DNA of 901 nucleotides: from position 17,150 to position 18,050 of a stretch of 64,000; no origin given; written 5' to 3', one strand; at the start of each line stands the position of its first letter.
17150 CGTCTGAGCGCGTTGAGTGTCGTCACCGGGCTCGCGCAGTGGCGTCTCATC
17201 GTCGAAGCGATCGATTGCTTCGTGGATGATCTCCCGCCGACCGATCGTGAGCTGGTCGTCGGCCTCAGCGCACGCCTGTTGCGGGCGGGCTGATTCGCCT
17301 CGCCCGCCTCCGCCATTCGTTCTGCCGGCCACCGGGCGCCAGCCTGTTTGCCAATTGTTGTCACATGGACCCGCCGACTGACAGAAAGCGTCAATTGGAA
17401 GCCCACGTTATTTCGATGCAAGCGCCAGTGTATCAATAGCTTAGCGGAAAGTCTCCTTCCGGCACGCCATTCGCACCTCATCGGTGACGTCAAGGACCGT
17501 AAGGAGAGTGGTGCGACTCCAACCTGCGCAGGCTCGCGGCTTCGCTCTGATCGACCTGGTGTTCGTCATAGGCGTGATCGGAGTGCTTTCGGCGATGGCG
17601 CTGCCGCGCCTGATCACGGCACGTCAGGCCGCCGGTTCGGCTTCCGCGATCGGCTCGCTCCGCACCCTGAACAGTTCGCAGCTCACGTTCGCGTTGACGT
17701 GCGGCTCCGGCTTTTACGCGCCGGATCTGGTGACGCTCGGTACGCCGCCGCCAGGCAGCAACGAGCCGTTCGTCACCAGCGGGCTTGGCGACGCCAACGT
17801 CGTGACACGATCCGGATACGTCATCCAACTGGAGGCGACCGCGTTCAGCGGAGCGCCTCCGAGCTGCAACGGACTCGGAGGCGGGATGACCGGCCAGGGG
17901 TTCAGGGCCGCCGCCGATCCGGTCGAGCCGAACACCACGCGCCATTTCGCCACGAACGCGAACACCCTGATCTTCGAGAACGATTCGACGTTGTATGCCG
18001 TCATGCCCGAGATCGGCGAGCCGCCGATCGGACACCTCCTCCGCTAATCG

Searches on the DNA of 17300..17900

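Call 82: search_rna_families(source=window, start=17300, end=17900, threshold=evalue, max_evalue=1, show_alignments=1)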
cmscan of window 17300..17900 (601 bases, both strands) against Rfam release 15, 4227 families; matches with E-value up to 1: 1.
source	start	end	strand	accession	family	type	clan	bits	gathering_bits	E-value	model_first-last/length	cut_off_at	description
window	17719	17782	-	RF02025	mir-3017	Gene; miRNA;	-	20.5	51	0.27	1-70/70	no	mir-3017 microRNA precursor family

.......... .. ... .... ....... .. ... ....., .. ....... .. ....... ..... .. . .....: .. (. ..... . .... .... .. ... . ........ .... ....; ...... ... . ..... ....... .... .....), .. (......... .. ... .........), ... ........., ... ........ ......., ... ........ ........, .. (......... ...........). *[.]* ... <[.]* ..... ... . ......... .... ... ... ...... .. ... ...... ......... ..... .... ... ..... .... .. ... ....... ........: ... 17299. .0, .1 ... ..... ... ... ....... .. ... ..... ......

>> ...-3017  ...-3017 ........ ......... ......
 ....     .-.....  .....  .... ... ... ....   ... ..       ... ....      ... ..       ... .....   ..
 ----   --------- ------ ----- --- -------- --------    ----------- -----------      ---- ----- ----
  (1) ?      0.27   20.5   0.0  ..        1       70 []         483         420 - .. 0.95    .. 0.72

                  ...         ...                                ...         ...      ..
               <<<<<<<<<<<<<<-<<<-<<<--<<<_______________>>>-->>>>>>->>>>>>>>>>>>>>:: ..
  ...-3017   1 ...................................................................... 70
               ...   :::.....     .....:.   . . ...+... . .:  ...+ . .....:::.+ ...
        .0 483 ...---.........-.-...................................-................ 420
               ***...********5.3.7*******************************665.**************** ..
